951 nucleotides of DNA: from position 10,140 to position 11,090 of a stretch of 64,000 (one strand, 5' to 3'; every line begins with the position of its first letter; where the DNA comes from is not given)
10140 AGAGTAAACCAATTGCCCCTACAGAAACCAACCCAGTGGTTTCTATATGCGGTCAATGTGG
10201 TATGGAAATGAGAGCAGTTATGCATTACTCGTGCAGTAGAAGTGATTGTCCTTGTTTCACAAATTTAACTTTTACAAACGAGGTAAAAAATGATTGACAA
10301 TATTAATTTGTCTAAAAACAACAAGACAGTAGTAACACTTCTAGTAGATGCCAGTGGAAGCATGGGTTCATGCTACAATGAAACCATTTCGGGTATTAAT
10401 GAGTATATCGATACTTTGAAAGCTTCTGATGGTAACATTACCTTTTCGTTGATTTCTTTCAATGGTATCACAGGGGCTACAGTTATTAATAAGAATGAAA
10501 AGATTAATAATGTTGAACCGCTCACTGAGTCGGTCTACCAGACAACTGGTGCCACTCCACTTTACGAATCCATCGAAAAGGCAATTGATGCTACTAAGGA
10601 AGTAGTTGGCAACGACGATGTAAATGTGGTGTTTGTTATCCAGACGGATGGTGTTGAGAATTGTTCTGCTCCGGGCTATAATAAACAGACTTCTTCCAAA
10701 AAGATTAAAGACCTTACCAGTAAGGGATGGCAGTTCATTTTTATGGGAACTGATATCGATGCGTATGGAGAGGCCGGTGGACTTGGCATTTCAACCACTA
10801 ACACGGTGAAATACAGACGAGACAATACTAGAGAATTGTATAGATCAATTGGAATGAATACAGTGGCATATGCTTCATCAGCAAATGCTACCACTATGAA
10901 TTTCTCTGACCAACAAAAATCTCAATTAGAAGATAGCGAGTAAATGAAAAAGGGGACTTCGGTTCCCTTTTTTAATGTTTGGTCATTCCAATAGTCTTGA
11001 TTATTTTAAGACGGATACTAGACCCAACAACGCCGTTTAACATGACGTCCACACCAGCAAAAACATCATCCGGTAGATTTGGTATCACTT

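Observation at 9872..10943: Translationally coupled pair of an HTH plus Cys4 zinc-ribbon protein and a vWA protein with complete MIDAS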

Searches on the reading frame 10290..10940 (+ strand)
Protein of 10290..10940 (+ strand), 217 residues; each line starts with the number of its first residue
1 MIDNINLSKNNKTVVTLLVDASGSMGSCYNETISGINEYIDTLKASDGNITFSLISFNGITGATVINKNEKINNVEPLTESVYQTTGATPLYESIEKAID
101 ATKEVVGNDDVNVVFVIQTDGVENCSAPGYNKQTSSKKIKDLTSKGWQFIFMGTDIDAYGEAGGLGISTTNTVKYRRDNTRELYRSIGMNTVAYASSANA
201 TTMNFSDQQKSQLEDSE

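Call 3: search_protein_families(library=pfam, proteins=[window:10290-10940:+], max_evalue=0.1)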
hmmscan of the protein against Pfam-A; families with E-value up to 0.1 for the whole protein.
window:10290-10940:+ (217 aa): 3 families
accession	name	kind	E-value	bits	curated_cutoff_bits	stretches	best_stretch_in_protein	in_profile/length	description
PF13519.12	VWA_2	-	1.5e-05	26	27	1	16-117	2-103/107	von Willebrand factor type A domain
PF00092.34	VWA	-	1.6e-05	25.6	23.8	1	15-154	2-139/174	von Willebrand factor type A domain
PF10138.15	vWA-TerF-like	-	0.033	14.8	29.4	1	14-154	3-143/200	vWA found in TerF C terminus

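Call 4: search_protein_families(library=phrogs, proteins=[window:10290-10940:+], max_evalue=0.01)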
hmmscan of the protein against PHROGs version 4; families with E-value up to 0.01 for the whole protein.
window:10290-10940:+ (217 aa): 4 families
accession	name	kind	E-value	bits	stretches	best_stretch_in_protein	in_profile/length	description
phrog_7371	-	unknown function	6.9e-33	115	1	9-211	3-201/204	-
phrog_2426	-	unknown function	6.6e-09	35.7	1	16-128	21-136/736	-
phrog_26613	-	unknown function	1.6e-08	35.3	1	10-175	10-183/345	-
phrog_5359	-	unknown function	0.0028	18.2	1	9-127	24-155/229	-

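Call 6: search_dna_similar(query=window:10290-10940:+, collection=phages, mode=protein, max_rows=40)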
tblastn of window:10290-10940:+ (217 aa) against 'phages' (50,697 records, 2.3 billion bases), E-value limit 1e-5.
Records with a match: 68; places in all: 68; records where one place covers at least 80% of the query: 48.
Best place of each record, by identity: <60% 68.
By first word of the organism name: Streptomyces 24; Pseudomonas 13; Gordonia 7; uncultured 6; Mycobacterium 5; Agrobacterium 2; Vibrio 2; Rhodococcus 2; Bacteriophage 1; Sinorhizobium 1; and 5 more.
By host as written in the record: Streptomyces griseus ATCC 10137 16; - 10; Gordonia terrae 3612 6; Mycobacterium smegmatis mc2 155 3; Pseudomonas syringae 3; Agrobacterium tumefaciens C58 2; Pseudomonas sp. 2; Pseudomonas syringae pv. Tomato 99TK 2; and 20 more.
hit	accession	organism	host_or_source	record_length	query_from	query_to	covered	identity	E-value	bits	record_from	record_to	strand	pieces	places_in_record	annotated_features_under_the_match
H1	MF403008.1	Agrobacterium phage Atu_ph07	Agrobacterium tumefaciens C58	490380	13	200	87%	32.3%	1e-16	83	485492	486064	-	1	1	hypothetical protein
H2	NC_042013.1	Agrobacterium phage Atu_ph07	Agrobacterium tumefaciens C58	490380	13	200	87%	32.3%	1e-16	83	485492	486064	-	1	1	hypothetical protein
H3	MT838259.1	Bacteriophage sp.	human fecal samples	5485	10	196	86%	32.3%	2e-15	80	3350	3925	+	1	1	record has no annotation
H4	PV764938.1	Sinorhizobium phage Phosso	Sinohrizobium meliloti NRRL L-50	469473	12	201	88%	31.6%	2e-13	74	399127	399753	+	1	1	hypothetical protein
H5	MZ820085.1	Mycobacterium phage ScoobyDoobyDoo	Mycobacterium smegmatis mc2 155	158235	11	199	87%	31.0%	2e-9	62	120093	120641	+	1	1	207: hypothetical protein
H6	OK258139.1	Pseudomonas phage COT4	Pseudomonas sp.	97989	15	202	87%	30.3%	5e-10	64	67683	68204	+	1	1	VWA domain-containing protein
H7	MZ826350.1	Pseudomonas phage M5.1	Pseudomonas syringae pv. Tomato 99TK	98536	15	202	87%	30.3%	5e-10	64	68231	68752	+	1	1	132: hypothetical protein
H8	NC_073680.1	Pseudomonas phage M5.1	Pseudomonas syringae pv. Tomato 99TK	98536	15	202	87%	30.3%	5e-10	64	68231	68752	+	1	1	132: hypothetical protein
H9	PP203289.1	Pseudomonas phage Psxphi15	Pseudomonas syringae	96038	1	202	93%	28.1%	1e-8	60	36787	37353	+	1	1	hypothetical protein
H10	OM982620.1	Pseudomonas phage Kremar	Pseudomonas syringae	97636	1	202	93%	28.1%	1e-8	60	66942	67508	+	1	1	von Willebrand like protein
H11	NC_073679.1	Pseudomonas phage Kremar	Pseudomonas syringae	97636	1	202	93%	28.1%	1e-8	60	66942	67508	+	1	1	von Willebrand like protein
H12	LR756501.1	uncultured phage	metagenomic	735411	11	206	90%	28.9%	4e-11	67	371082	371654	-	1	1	record has no annotation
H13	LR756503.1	uncultured phage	metagenomic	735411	11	206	90%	28.9%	4e-11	67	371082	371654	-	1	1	record has no annotation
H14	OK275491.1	Pseudomonas phage REC1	Pseudomonas sp.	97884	15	202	87%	29.8%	1e-9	63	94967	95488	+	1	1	hypothetical protein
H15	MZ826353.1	Pseudomonas phage REC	Pseudomonas syringae pv. Tomato 192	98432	15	202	87%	29.8%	1e-9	63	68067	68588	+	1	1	134: hypothetical protein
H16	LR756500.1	uncultured phage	metagenomic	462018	13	194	84%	29.9%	3e-14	77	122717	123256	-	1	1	record has no annotation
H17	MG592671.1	Vibrio phage 2.275.O._10N.286.54.E11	Vibrio cyclitrophicus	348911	13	199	86%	28.4%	3e-6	53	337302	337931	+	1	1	von Willebrand factor type A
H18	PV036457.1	phage IMGVR 15682261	human feces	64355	9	179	79%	30.9%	9e-11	66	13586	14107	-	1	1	hypothetical protein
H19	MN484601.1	Gordonia phage Sixama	Gordonia terrae 3612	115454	1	202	93%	25.9%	9e-8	57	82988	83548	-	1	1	128: hypothetical protein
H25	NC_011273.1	Mycobacterium phage Myrna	Mycobacterium smegmatis str. MC2 155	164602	6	165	74%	32.0%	2e-9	62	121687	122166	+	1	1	207: gp207 | 206: gp206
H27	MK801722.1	Streptomyces phage Birchlyn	Streptomyces griseus ATCC 10137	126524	13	211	92%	25.4%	9e-9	61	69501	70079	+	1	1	99: hypothetical protein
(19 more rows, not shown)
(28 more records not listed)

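Call 10: find_related_loci(query=window:10290-10940:+, collection=viral_contigs, flank=6000)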
Query window:10290-10940:+ (217 aa) in viral_contigs; peptide patterns used: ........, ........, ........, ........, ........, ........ (x = any residue, [..] = any of these).
10 stretches matched a pattern, but none encodes a relative of the query by tblastn (E <= 1e-3).

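Call 13: find_homologous_proteins(query=window:10290-10940:+)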
Query window:10290-10940:+ (217 aa): 14 proteins with E <= 0.001 among 223 candidates.
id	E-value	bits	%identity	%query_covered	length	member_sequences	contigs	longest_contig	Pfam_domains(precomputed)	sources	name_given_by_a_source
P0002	5.7e-134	462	100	100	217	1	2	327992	PF00092.35,PF13519.13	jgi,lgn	jgi:Mg-chelatase subunit ChlD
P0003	6.1e-39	152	42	92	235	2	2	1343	-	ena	-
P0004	4.2e-35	139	42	91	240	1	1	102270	PF00092.35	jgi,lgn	-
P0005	1.2e-32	131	40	96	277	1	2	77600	PF00092.35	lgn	-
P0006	4.1e-29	119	41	92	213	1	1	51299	PF00092.35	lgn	-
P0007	9.0e-27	112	36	92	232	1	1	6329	-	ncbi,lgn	-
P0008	7.5e-25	106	36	84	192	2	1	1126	-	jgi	-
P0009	4.1e-24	103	36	94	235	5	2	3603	-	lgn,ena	-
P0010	2.2e-23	101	35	96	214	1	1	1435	-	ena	-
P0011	9.9e-19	86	34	90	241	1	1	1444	-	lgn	-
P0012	8.1e-18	83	33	90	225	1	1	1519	-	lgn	-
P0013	9.2e-18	82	33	91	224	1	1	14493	-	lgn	-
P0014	3.5e-17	81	33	94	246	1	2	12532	-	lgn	-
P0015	2.2e-15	75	37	74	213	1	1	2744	-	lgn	-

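Call 14: find_encoding_contigs(protein=P0004, flank=5000, max_places=2)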
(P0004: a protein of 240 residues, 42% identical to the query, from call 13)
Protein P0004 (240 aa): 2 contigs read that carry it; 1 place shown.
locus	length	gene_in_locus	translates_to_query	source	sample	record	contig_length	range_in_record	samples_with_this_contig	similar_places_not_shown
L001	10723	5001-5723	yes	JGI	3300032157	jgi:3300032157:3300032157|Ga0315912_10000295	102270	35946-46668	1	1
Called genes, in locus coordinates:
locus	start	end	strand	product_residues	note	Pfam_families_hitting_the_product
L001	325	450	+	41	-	-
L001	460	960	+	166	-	PF00436:SSB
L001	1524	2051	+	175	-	PF13518:HTH_28 (faint)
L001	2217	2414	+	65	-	-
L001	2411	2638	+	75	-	-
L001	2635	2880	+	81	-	-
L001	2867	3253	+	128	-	-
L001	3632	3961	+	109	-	-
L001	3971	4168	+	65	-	-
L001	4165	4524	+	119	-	-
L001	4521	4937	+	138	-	-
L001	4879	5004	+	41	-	-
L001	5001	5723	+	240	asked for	PF00092:VWA (weak)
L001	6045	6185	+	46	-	-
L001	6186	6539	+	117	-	-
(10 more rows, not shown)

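Call 15: find_encoding_contigs(protein=P0005, flank=5000, max_places=2)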
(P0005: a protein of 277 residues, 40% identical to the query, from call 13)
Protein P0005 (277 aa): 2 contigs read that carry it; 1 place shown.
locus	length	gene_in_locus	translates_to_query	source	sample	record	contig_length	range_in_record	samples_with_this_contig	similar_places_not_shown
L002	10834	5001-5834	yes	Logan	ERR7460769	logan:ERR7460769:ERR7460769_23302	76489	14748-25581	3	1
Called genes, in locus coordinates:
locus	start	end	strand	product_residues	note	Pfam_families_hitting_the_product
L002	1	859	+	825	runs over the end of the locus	PF00912:Transgly, PF17092:PCB_OB, PF00905:Transpeptidase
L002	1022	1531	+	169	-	-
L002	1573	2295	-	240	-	PF13098:Thioredoxin_2 (faint), PF13462:Thioredoxin_4, PF01323:DSBA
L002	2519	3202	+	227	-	PF00089:Trypsin (weak)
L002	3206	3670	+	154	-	PF05656:DUF805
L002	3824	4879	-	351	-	PF13308:YARHG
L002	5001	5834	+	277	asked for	PF00092:VWA (weak)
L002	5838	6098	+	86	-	PF13744:HTH_37 (faint), PF21291:CYNS_N (faint), PF13560:HTH_31, PF01381:HTH_3, PF13443:HTH_26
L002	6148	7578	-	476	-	-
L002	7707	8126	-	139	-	PF00011:HSP20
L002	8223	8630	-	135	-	-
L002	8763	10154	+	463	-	PF02689:Herpes_Helicase (faint), PF05970:PIF1, PF13245:AAA_19, PF13604:AAA_30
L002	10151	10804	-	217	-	PF00293:NUDIX (weak), PF19368:WHD_AraR (weak), PF21906:WHD_NrtR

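Call 16: find_encoding_contigs(protein=P0006, flank=5000, max_places=2)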
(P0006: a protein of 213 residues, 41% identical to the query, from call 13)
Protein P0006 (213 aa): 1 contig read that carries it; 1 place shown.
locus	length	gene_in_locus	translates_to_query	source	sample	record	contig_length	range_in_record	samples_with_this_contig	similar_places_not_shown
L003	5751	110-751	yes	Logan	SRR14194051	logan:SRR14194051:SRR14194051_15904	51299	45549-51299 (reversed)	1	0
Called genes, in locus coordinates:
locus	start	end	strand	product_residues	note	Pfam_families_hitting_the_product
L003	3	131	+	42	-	?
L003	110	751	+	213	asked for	PF00092:VWA (weak)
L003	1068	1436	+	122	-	PF01844:HNH, PF14279:HNH_5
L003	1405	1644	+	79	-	-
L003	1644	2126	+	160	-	-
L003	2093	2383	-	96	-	-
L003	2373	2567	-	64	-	-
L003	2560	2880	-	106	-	PF19663:DUF6166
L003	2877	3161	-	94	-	PF24043:DUF7352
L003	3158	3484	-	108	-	-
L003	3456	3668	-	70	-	-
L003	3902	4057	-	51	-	-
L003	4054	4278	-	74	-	-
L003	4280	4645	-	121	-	-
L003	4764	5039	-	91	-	-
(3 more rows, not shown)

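Call 20: get_annotated_region(hit=H1, flank=3000)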
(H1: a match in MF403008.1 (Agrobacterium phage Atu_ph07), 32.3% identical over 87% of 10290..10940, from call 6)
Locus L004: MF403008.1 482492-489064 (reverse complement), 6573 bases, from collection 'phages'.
description: Agrobacterium phage Atu_ph07, complete genome.
organism: Agrobacterium phage Atu_ph07 (NCBI taxid 2024264)
taxonomy: Viruses; Duplodnaviria; Heunggongvirae; Uroviricota; Caudoviricetes; Polybotosvirus; Polybotosvirus Atuph07
host: Agrobacterium tumefaciens C58; source: -; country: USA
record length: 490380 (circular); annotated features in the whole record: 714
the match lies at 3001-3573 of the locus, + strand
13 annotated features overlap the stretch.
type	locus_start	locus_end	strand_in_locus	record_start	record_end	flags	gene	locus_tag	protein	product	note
CDS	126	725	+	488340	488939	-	-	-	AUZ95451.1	hypothetical protein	-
CDS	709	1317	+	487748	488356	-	-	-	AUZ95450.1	hypothetical protein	-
CDS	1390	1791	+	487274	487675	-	-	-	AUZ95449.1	16 kDa heat shock protein A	-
CDS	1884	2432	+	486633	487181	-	-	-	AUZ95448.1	thymidine kinase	-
CDS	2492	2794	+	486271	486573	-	-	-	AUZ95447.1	ATP-dependent Clp protease adaptor protein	-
CDS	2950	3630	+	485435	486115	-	-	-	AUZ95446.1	hypothetical protein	-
CDS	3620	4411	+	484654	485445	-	-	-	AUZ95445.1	hypothetical protein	-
CDS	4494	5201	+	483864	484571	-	-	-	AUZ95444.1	threonyl-tRNA synthetase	-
CDS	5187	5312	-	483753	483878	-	-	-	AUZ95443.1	hypothetical protein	-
CDS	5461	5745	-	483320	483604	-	-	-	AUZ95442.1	hypothetical protein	-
CDS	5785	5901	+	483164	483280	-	-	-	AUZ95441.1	hypothetical protein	-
CDS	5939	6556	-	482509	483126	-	-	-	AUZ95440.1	PE-PGRS virulence associated protein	-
CDS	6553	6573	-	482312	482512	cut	-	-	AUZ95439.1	hypothetical protein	-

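Call 21: get_annotated_region(hit=H6, flank=3000)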
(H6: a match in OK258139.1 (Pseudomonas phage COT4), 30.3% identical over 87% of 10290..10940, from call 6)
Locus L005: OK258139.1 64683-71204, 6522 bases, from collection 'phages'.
description: Pseudomonas phage COT4, complete genome.
organism: Pseudomonas phage COT4 (NCBI taxid 2886029)
taxonomy: Viruses; Duplodnaviria; Heunggongvirae; Uroviricota; Caudoviricetes; Otagovirus
host: Pseudomonas sp.; source: city of Tulsa Public Works Dept; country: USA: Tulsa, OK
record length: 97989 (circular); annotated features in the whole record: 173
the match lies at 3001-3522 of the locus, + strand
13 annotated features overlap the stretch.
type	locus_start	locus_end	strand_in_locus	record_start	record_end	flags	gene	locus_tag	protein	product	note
CDS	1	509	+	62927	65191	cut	-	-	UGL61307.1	putative DNA polymerase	-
CDS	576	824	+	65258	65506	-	-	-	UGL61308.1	hypothetical protein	-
CDS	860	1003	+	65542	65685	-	-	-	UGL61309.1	hypothetical protein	-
CDS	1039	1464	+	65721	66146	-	-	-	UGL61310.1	hypothetical protein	-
CDS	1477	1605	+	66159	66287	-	-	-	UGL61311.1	hypothetical protein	-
CDS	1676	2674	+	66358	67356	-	-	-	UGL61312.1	hypothetical protein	-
CDS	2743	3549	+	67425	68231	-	-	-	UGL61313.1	VWA domain-containing protein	-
CDS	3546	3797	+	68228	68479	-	-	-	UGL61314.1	hypothetical protein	-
CDS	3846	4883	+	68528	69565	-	-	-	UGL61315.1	putative exodeoxyribonuclease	-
CDS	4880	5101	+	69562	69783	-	-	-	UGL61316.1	hypothetical protein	-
CDS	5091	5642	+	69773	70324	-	-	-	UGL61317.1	putative HNH endonuclease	-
CDS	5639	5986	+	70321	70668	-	-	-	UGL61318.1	hypothetical protein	-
CDS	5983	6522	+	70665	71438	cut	-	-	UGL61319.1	metallophosphoesterase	-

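Call 22: get_annotated_region(hit=H4, flank=3000)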
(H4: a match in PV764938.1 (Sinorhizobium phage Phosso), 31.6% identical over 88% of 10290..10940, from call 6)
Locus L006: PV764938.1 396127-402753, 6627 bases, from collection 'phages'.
description: Sinorhizobium phage Phosso, complete genome.
organism: Sinorhizobium phage Phosso (NCBI taxid 3435197)
taxonomy: Viruses
host: Sinohrizobium meliloti NRRL L-50; source: soil; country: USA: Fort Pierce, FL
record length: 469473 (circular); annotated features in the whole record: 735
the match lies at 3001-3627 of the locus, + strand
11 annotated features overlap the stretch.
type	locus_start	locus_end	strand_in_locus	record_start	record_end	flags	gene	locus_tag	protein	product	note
CDS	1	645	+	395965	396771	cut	-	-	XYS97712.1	hypothetical protein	558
CDS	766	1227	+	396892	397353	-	-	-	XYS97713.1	small heat shock protein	559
CDS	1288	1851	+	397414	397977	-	-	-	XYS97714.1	thymidine kinase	560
CDS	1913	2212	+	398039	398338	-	-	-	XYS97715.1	ATP-dependent Clp protease adaptor protein ClpS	561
CDS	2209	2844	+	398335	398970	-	-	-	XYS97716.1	hypothetical protein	562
CDS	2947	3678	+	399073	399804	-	-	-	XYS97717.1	hypothetical protein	563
CDS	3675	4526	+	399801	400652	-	-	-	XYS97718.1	hypothetical protein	564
CDS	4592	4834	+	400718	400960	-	-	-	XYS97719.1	hypothetical protein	565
CDS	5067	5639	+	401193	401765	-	-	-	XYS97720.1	ribosome recycling factor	566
CDS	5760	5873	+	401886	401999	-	-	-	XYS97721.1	hypothetical protein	567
CDS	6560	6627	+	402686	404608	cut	-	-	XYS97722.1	threonyl-tRNA synthetase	568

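Call 32: search_solved_structures(query=window:10290-10940:+, max_evalue=1, show_alignments=2)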
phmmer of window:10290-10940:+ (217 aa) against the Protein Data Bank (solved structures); distinct sequences matched with E-value up to 1: 0.

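Call 45: predict_structure(alignment_id=A1)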
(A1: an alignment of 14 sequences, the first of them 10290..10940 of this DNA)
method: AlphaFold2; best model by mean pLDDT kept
length: 217 residues; sequences in the alignment: 14
mean_pLDDT: 90.1   pTM: 0.88
mean pLDDT of the five models: 90.1, 89.0, 89.0, 88.8, 88.6
residues with pLDDT >= 90: 171; 70-90: 27; 50-70: 10; < 50: 9
segments of 3 or more residues with pLDDT < 50: 1-6
pLDDT, mean of each block of 10 residues (from residue 1): 48 95 95 97 93 97 94 96 95 98 92 96 94 98 95 94 95 91 94 81 72 60
secondary structure, 60 per line:
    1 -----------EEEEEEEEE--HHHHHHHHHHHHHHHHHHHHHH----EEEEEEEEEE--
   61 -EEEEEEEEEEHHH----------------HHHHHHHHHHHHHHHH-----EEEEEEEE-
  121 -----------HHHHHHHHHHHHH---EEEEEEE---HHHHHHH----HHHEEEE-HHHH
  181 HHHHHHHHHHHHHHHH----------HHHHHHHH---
elements in order: E12-20 H23-44 E49-58 E62-71 H91-106 E112-119 H132-144 E148-154 H158-164 E172-175 H177-196 H207-214

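Call 52: fold_search(model_id=the predicted structure, library=pdb)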
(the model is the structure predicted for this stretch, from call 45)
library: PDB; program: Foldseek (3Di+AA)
matches with E <= 10: 1392; with E <= 0.001: 315
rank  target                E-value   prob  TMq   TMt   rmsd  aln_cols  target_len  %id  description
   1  4f1j_A                2.0e-10  1.00  0.64  0.69   4.0       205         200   16  Crystal structure of the MG2+ loaded VWA domain of plasmodium falciparum trap protein (released 2013-01-30)
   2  4hqk_B                1.1e-09  1.00  0.62  0.67   4.8       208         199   15  Crystal structure of Plasmodium falciparum TRAP, P4212 form (released 2012-12-26)
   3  1mf7                  2.3e-09  1.00  0.67  0.74   3.5       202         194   15  INTEGRIN ALPHA M I DOMAIN (released 2003-05-20)
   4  8voh_MODEL_1_A        3.5e-09  1.00  0.65  0.72   4.1       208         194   15  HADDOCK models of human alphaM I-domain bound to the the N-terminal domain of the cytokine pleiotrophin (released 2024-05-15)
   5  8s05_B                4.2e-09  1.00  0.60  0.35   3.3       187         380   16  ArnAB complex an archaeal ortholog of the Sec23/24 core motif (released 2025-10-29)
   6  8ce9_A                7.4e-09  1.00  0.62  0.70   4.0       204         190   13  Crystal structure of human Cd11b I domain in C121 space group (released 2023-03-22)
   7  3qa3_G                7.9e-09  1.00  0.64  0.74   3.4       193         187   15  Crystal Structure of A-domain in complex with antibody (released 2011-11-30)
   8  1na5                  8.4e-09  1.00  0.68  0.75   3.7       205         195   15  INTEGRIN ALPHA M I DOMAIN (released 2003-05-20)
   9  1n3y                  1.0e-08  1.00  0.68  0.77   3.1       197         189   16  Crystal structure of the alpha-X beta2 integrin I domain (released 2003-02-18)
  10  7n1o                  1.0e-08  1.00  0.58  0.50   5.2       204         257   17  The von Willebrand factor A domain of human capillary morphogenesis gene II, flexibly fused to the 1TEL crystallization  (released 2021-06-09)
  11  3qa3_E                1.1e-08  1.00  0.64  0.73   3.4       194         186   15  Crystal Structure of A-domain in complex with antibody (released 2011-11-30)
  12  8s05_A                1.3e-08  1.00  0.57  0.34   3.9       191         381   17  ArnAB complex an archaeal ortholog of the Sec23/24 core motif (released 2025-10-29)
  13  7p2d_A                1.4e-08  1.00  0.66  0.21   4.4       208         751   14  Structure of alphaMbeta2/Cd11bCD18 headpiece in complex with a nanobody (released 2022-05-04)
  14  8ce6                  1.6e-08  1.00  0.65  0.72   3.9       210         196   12  Crystal structure of human Cd11b I domain in P212121 space group (released 2023-03-22)
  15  3q3g_E                1.8e-08  1.00  0.67  0.76   3.2       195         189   14  Crystal Structure of A-domain in complex with antibody (released 2011-11-30)
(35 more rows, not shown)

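Call 65: search_protein_families(library=padloc, proteins=[window:10290-10940:+], max_evalue=0.01)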
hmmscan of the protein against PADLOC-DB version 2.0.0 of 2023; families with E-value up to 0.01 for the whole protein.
window:10290-10940:+ (217 aa): 0 families

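Call 66: search_protein_families(library=ncbifam, proteins=[window:10290-10940:+], max_evalue=0.01)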
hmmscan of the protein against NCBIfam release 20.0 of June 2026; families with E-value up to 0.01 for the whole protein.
window:10290-10940:+ (217 aa): 3 families
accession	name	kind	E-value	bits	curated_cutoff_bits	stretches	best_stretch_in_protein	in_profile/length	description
TIGR02442.1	Cob-chelat-sub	hypoth_equivalog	4.9e-09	35.2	779.45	1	10-155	470-616/641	putative cobaltochelatase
TIGR02031.1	BchD-ChlD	equivalog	0.00026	19.8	499.55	1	10-129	421-538/608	magnesium chelatase ATPase subunit D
NF033757.1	gliding_CglB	equivalog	0.00033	19.8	200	0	69-133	150-210/402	adventurous gliding motility lipoprotein CglB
